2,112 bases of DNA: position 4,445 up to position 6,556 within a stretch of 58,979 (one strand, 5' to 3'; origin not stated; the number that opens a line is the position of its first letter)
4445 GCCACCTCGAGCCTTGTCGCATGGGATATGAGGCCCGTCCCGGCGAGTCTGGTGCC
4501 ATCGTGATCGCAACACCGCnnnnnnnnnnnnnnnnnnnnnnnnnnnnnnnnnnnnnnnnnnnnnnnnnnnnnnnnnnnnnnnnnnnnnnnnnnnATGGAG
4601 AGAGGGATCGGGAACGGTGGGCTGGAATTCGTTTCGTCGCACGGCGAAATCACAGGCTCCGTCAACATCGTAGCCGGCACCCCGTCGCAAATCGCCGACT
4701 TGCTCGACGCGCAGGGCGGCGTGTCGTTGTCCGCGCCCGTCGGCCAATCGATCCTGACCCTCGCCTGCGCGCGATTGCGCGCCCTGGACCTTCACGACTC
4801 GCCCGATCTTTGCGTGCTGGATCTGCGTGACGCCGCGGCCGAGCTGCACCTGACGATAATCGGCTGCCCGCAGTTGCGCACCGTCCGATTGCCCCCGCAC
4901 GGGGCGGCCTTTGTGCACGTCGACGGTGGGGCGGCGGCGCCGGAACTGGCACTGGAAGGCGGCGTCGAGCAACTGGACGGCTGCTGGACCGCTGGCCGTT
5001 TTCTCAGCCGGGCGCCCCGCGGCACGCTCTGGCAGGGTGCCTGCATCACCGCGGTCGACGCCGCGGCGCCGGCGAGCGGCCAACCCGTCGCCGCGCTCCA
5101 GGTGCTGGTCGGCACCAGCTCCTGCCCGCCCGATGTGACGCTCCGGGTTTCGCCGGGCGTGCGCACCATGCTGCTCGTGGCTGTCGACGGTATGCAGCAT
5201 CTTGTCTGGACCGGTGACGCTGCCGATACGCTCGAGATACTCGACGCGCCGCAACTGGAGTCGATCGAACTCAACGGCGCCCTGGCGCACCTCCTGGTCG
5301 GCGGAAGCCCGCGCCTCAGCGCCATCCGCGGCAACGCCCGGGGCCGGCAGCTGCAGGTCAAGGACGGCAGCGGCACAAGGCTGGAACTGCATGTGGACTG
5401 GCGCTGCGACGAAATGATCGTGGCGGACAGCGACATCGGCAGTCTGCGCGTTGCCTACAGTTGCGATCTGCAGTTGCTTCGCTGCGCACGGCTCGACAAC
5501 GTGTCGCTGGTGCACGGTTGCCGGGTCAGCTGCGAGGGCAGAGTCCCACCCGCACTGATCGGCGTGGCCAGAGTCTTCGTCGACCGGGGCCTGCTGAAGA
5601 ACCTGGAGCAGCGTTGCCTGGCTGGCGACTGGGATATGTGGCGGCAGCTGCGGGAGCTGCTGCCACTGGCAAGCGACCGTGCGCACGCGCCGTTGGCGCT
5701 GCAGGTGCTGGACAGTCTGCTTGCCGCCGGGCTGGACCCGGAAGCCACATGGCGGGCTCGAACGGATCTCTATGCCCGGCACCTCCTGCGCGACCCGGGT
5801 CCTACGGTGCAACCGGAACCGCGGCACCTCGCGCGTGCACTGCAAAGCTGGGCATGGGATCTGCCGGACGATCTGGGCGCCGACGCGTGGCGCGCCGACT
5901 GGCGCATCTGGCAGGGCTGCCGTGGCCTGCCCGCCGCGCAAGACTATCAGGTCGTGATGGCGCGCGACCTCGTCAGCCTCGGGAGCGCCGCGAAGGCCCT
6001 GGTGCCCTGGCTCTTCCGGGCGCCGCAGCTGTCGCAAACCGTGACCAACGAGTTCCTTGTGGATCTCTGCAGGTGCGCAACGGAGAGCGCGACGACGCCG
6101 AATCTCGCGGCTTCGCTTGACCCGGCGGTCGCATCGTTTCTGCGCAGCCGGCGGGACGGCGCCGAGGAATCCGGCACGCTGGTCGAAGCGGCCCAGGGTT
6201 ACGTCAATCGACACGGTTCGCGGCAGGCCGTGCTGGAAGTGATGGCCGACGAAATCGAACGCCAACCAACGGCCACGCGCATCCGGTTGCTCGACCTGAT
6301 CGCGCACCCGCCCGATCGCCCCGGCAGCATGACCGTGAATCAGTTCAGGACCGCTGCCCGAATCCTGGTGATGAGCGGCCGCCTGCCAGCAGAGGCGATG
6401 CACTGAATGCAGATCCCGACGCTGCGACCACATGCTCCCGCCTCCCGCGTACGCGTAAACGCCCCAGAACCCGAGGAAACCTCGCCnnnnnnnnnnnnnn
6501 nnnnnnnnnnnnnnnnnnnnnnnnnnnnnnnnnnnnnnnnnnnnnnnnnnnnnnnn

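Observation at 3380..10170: WYL-flanked three-gene cassette: LRR-like protein, MoxR AAA+, HExxH-vWA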

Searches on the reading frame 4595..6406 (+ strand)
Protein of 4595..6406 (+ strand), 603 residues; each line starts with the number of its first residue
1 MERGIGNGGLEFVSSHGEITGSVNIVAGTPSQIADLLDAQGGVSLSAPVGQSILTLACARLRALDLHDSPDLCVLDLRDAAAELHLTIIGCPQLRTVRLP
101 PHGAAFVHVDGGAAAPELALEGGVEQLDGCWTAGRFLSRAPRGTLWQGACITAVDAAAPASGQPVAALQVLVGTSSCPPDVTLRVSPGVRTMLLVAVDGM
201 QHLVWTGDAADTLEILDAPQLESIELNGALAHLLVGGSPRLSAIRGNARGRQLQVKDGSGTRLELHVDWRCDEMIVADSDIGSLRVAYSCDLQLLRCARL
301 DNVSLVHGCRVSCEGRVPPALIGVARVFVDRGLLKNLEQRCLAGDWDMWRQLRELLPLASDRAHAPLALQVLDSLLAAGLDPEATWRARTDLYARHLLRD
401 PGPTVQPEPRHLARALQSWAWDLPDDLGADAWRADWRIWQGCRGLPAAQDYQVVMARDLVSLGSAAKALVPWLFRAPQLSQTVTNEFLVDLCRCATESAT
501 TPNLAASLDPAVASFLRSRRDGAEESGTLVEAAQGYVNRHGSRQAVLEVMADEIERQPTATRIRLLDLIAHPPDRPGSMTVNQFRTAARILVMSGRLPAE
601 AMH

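Call 5: search_protein_families(library=pfam, proteins=[window:4595-6406:+], max_evalue=0.01)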
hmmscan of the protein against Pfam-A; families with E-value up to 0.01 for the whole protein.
window:4595-6406:+ (603 aa): 0 families

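Call 6: search_protein_families(library=padloc, proteins=[window:4595-6406:+], max_evalue=0.01)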
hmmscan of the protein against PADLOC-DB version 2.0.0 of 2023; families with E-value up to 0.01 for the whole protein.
window:4595-6406:+ (603 aa): 0 families

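Call 7: search_protein_families(library=ncbifam, proteins=[window:4595-6406:+], max_evalue=0.01)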
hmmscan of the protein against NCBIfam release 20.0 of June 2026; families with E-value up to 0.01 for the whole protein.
window:4595-6406:+ (603 aa): 0 families

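Call 10: find_homologous_proteins(query=window:4595-6406:+)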
Query window:4595-6406:+ (603 aa): 1 proteins with E <= 0.001 among 8000 candidates.
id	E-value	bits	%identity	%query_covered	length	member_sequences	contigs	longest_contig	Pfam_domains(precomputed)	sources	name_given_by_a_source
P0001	0.0e+0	1349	100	100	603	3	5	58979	-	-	-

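Call 14: find_encoding_contigs(protein=P0001, flank=10000, max_places=10)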
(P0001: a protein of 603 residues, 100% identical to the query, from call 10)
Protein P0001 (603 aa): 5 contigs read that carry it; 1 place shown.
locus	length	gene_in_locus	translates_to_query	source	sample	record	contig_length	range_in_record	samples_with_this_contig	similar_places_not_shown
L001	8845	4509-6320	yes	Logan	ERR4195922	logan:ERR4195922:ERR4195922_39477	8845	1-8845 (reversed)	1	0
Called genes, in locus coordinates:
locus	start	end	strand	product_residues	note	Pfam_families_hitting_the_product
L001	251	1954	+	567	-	PF03747:ADP_ribosyl_GH, PF00149:Metallophos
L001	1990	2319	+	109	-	-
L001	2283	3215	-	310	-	PF20208:ARPP-1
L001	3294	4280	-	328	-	PF08279:HTH_11 (faint), PF13280:WYL, PF25583:WCX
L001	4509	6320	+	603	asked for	-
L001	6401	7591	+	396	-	-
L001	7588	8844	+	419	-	?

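Call 21: search_protein_representatives(protein=window:4595-6406:+)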
Query: 603 residues. Proteins with E-value up to 0.001 (for the whole library): 136; up to 1e-10: 96; up to 1e-30: 37. The best 136 are listed.
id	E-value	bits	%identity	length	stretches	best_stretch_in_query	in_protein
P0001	0.0e+00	1348.8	100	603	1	1-603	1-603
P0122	7.7e-103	361.6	41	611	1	36-599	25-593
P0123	2.0e-102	360.2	42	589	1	37-599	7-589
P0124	8.4e-80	285.5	33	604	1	37-599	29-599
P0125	7.4e-79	282.4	36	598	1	35-600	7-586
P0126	3.1e-76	273.7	38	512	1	99-602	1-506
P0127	2.1e-71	257.7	32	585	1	33-599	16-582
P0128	1.7e-70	254.8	35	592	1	36-599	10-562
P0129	2.4e-68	247.6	33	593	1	34-601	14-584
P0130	3.1e-56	207.6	32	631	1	37-599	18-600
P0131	5.5e-54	200.2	33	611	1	35-461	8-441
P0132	1.1e-48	182.7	34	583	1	57-444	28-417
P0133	2.0e-48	181.9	28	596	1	58-600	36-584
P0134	2.0e-48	181.8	35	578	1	59-480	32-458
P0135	5.0e-48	180.5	33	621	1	35-454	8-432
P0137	4.1e-47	177.5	26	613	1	56-575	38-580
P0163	3.2e-27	111.8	28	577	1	41-593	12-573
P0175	1.2e-22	96.8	24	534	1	28-459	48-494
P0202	3.6e-14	68.7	25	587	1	37-446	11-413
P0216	8.3e-11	57.6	31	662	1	37-570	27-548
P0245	4.5e-05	38.7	26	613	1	34-569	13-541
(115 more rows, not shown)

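Call 25: search_solved_structures(query=A1, max_evalue=1)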
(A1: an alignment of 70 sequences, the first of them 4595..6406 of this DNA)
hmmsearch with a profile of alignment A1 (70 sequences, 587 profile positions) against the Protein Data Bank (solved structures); distinct sequences matched with E-value up to 1: 3.
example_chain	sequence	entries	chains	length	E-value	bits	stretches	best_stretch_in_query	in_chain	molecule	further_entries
3bz5_A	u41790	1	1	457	0.00016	23.9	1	159-305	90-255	Internalin-J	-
8glv_EM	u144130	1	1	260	0.00038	22.7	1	167-222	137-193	Dynein regulatory complex subunit 6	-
8w1z_A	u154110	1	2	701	0.16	14.1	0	34-72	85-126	G-protein coupled receptors family 1 profile domain-containing protein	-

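Call 40: predict_structure(alignment_id=A1)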
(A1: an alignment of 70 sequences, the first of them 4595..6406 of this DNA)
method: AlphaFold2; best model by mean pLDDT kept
length: 603 residues; sequences in the alignment: 70
mean_pLDDT: 92.4   pTM: 0.84
mean pLDDT of the five models: 92.4, 91.3, 91.1, 90.8, 90.8
residues with pLDDT >= 90: 513; 70-90: 57; 50-70: 22; < 50: 11
segments of 3 or more residues with pLDDT < 50: 1-9
pLDDT, mean of each block of 10 residues (from residue 1): 37 56 57 92 95 96 97 98 98 98 97 97 98 97 97 84 85 94 93 97 94 98 97 98 97 98 97 97 98 96 96 92 87 93 94 93 96 98 98 94 85 96 96 98 96 97 95 96 96 93 92 92 80 95 95 94 97 90 97 96 83
secondary structure, 60 per line:
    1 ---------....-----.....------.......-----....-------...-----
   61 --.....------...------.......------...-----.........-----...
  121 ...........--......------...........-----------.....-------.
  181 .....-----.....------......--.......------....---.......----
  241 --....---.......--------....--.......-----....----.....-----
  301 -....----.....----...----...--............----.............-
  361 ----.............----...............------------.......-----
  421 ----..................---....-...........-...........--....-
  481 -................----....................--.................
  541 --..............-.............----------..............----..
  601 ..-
elements in order: E10-13 E19-23 H30-36 E42-45 E53-55 E63-67 E74-76 E83-89 E96-98 E104-112 E118-131 E134-139 E146-153 E168-172 E180-185 E191-195 E202-207 E210-216 E223-226 E230-236 E243-246 E250-256 E265-268 E271-277 E283-286 E291-295 E302-305 E310-314 E326-328 H331-342 H347-359 H365-377 H382-396 H409-415 H425-442 H446-449 H451-461 H463-473 H476-479 H482-497 H502-521 H524-540 H543-556 H558-570 H581-594 H599-602

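Call 46: fold_search(model_id=the predicted structure, library=pdb)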
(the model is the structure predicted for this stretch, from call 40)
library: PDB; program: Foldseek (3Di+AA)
matches with E <= 10: 814; with E <= 0.001: 1
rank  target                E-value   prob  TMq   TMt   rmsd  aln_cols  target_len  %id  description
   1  9lk2_A                3.1e-05  0.99  0.17  0.16  15.4       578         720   10  monomeric ZYG11B-EloB-EloC + substrate peptide GYIND (released 2026-03-18)
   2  8i2g_R                7.6e-03  0.41  0.14  0.14  21.4       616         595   11  FSHR-Follicle stimulating hormone-compound 716340-Gs complex (released 2023-03-29)
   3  5swf_A                1.8e-02  0.95  0.19  0.30  13.6       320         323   12  The structure of the PP2A B56 subunit double phosphorylated BubR1 complex (released 2016-11-30)
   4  6xns_E                2.6e-02  0.75  0.15  0.23  17.0       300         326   15  C3_crown-05 (released 2020-12-23)
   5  6xns_B                2.6e-02  0.63  0.14  0.22  17.7       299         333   16  C3_crown-05 (released 2020-12-23)
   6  4n9f_O                3.5e-02  0.38  0.12  0.20  16.9       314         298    9  Crystal structure of the Vif-CBFbeta-CUL5-ElOB-ElOC pentameric complex (released 2014-01-08)
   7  4cba                  4.3e-02  0.77  0.18  0.21  12.7       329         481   12  Structural of delta 1-76 CTNNBL1 in space group I222 (released 2013-12-04)
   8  5h7c_C                4.5e-02  0.82  0.15  0.21  18.1       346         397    9  Crystal structure of a repeat protein with two Protein A-DHR14 repeat modules (released 2017-06-28)
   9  1upk_A                4.5e-02  0.44  0.15  0.22  13.2       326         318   12  Crystal structure of MO25 in complex with a C-terminal peptide of STRAD (released 2004-01-22)
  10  6xns_F                4.7e-02  0.57  0.14  0.22  17.5       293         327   17  C3_crown-05 (released 2020-12-23)
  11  6xns_D                5.2e-02  0.54  0.14  0.21  17.6       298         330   16  C3_crown-05 (released 2020-12-23)
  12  3gni_A                5.8e-02  0.63  0.18  0.25  12.1       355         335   11  Structure of STRAD and MO25 (released 2009-06-16)
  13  7esz_D                7.4e-02  0.11  0.07  0.10  20.1       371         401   10  Crystal structure of the complex formed by Wolbachia cytoplasmic incompatibility factors CinA and CinB with Mn2+ from  (released 2021-11-10)
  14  3ifq_B                8.1e-02  0.63  0.15  0.17  14.1       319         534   13  Interction of plakoglobin and beta-catenin with desmosomal cadherins (released 2009-09-15)
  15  7wa4_A                8.6e-02  0.57  0.14  0.16  14.6       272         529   14  Crystal structure of GIGANTEA in complex with LKP2 (released 2022-04-27)
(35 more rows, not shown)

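Call 47: search_protein_families(library=phrogs, proteins=[window:4595-6406:+], max_evalue=0.001)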
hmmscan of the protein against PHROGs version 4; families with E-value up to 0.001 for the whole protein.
window:4595-6406:+ (603 aa): 0 families

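Call 80: find_encoding_contigs(protein=P0137, flank=7000, max_places=2)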
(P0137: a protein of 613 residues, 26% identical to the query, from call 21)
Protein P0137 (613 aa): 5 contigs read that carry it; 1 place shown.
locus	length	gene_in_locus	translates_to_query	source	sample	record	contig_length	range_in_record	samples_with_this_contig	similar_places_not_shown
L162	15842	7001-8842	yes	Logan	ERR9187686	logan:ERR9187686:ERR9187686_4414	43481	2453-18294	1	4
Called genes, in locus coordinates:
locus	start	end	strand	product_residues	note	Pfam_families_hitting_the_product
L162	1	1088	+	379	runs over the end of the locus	PF03747:ADP_ribosyl_GH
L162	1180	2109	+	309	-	PF11927:HODM_asu-like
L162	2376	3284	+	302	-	PF13411:MerR_1 (faint)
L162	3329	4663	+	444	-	PF00092:VWA, PF13519:VWA_2, PF13768:VWA_3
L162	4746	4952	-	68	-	-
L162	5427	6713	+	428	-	PF22945:LEM-3_GIY-YIG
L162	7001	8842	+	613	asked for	-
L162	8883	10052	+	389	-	PF00004:AAA (weak)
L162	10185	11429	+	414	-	PF13203:DUF2201_N, PF09967:DUF2201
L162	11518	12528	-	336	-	PF13280:WYL, PF25583:WCX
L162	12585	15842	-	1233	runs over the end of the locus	PF13555:AAA_29, PF13558:SbcC_Walker_B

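Call 81: find_encoding_contigs(protein=P0175, flank=7000, max_places=2)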
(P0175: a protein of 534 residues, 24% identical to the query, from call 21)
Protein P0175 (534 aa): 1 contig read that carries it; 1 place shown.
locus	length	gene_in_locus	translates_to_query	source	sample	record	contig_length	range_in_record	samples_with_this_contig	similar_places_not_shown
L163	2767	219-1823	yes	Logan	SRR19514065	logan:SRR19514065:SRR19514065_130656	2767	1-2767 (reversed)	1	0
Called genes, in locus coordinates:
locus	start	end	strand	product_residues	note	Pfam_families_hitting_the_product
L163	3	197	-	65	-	?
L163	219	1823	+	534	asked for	-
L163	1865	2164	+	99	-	-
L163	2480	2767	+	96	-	?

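Call 82: find_encoding_contigs(protein=P0163, flank=6000, max_places=2)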
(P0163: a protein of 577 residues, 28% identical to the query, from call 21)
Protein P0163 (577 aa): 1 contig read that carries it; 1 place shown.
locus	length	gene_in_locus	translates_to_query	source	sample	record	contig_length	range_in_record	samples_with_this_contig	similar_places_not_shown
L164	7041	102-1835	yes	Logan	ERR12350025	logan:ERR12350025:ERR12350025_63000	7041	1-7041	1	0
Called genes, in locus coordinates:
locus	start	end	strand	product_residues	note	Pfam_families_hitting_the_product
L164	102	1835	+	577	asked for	-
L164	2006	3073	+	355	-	PF00004:AAA (weak)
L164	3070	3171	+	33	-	-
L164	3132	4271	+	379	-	PF13203:DUF2201_N, PF09967:DUF2201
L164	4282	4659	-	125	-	PF06094:GGACT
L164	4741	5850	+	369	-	-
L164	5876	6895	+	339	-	PF13280:WYL, PF25583:WCX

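Call 83: find_encoding_contigs(protein=P0202, flank=6000, max_places=2)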
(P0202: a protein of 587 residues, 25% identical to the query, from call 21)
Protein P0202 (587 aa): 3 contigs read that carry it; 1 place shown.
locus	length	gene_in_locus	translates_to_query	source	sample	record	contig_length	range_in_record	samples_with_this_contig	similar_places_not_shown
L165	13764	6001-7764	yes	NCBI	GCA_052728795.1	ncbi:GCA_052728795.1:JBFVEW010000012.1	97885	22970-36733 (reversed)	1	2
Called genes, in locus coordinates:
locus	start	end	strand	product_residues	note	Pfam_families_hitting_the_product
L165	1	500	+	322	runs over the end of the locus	PF13280:WYL, PF25583:WCX (weak)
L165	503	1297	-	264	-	-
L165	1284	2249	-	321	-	PF03747:ADP_ribosyl_GH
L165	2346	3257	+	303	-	PF00149:Metallophos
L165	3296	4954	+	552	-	PF08378:NERD (weak), PF00580:UvrD-helicase (faint), PF13245:AAA_19, PF13538:UvrD_C_2 (weak)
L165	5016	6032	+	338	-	-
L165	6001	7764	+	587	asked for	-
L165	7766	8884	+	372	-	PF00004:AAA (weak)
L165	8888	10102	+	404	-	PF13203:DUF2201_N, PF09967:DUF2201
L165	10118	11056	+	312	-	PF03747:ADP_ribosyl_GH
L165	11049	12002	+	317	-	-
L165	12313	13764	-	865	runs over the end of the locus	PF04851:ResIII, PF27151:YagJ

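Call 84: find_encoding_contigs(protein=P0216, flank=6000, max_places=2)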
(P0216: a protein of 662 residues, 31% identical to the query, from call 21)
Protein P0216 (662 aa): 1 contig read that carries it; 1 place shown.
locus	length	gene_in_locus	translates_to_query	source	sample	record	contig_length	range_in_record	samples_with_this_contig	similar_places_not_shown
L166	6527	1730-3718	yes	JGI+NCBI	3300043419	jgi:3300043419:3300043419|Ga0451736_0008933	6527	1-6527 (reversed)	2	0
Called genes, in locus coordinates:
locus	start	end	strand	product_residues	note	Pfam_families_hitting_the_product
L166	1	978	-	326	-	?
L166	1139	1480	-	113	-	PF00312:Ribosomal_S15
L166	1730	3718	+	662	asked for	-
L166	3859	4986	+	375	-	-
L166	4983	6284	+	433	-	PF13203:DUF2201_N, PF09967:DUF2201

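Call 85: find_encoding_contigs(protein=P0245, flank=6000, max_places=2)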
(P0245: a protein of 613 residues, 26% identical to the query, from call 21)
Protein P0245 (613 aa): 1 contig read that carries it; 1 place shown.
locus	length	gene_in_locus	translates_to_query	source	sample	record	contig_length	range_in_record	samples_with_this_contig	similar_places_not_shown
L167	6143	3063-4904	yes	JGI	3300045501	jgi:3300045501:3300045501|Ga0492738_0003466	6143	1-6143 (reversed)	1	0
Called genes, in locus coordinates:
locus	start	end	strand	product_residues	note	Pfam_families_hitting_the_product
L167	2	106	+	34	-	?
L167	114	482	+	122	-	-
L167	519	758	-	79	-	-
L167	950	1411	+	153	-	PF12728:HTH_17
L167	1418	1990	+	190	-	PF13470:PIN_3, PF26343:VapC50_C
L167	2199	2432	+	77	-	-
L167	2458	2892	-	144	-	PF10722:YbjN (weak)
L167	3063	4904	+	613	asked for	-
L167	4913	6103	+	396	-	PF13191:AAA_16 (faint)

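Call 94: fold_search(model_id=the predicted structure, library=viral)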
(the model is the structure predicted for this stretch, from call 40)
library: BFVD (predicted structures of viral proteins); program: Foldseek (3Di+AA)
matches with E <= 10: 419; with E <= 0.001: 0
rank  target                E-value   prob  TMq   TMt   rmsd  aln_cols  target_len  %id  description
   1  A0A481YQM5            6.4e-03  0.95  0.19  0.32  12.9       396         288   12  Uncharacterized protein [Iridovirus LCIVAC01]
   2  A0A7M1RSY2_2          3.1e-02  0.82  0.19  0.10  12.9       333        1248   10  Spore coat protein-like protein [uncultured phage cr124_1]
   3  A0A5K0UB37            9.1e-02  0.35  0.12  0.16  15.0       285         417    9  Uncharacterized protein [Yasminevirus sp. GU-2018]
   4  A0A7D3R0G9            1.1e-01  0.41  0.15  0.25  12.3       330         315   10  Leucine-rich repeat protein [Fadolivirus FV1/VV64]
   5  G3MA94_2              1.3e-01  0.30  0.14  0.09  14.7       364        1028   11  Gp353 [Bacillus phage G]
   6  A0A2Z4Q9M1            1.4e-01  0.11  0.10  0.14  15.8       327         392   12  Uncharacterized protein [Gordonia phage Trine]
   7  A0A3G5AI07            1.4e-01  0.21  0.16  0.12  12.9       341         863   10  Transmembrane protein [Solumvirus sp.]
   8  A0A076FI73            1.6e-01  0.21  0.12  0.15  16.3       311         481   10  Putative C3HC4-type E3 ubiquitin ligase [Aureococcus anophagefferens virus]
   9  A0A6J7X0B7            1.6e-01  0.20  0.16  0.21  14.0       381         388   12  Uncharacterized protein [uncultured Caudovirales phage]
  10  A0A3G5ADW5            1.7e-01  0.38  0.15  0.26  12.7       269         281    8  Uncharacterized protein [Satyrvirus sp.]
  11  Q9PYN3                1.7e-01  0.33  0.15  0.11  12.5       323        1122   12  ORF163 [Xestia c-nigrum granulosis virus]
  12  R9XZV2                2.0e-01  0.09  0.11  0.18  15.7       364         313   14  ORF-75 (Fragment) [White spot syndrome virus]
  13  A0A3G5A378            2.2e-01  0.33  0.17  0.16  13.1       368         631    9  Uncharacterized protein [Harvfovirus sp.]
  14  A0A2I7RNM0            2.2e-01  0.12  0.11  0.08  18.9       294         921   14  Coil containing protein [Vibrio phage 1.204.O._10N.222.46.F12]
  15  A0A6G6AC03            2.5e-01  0.20  0.14  0.15  14.7       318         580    8  Putative GTPase [Borely moumouvirus]
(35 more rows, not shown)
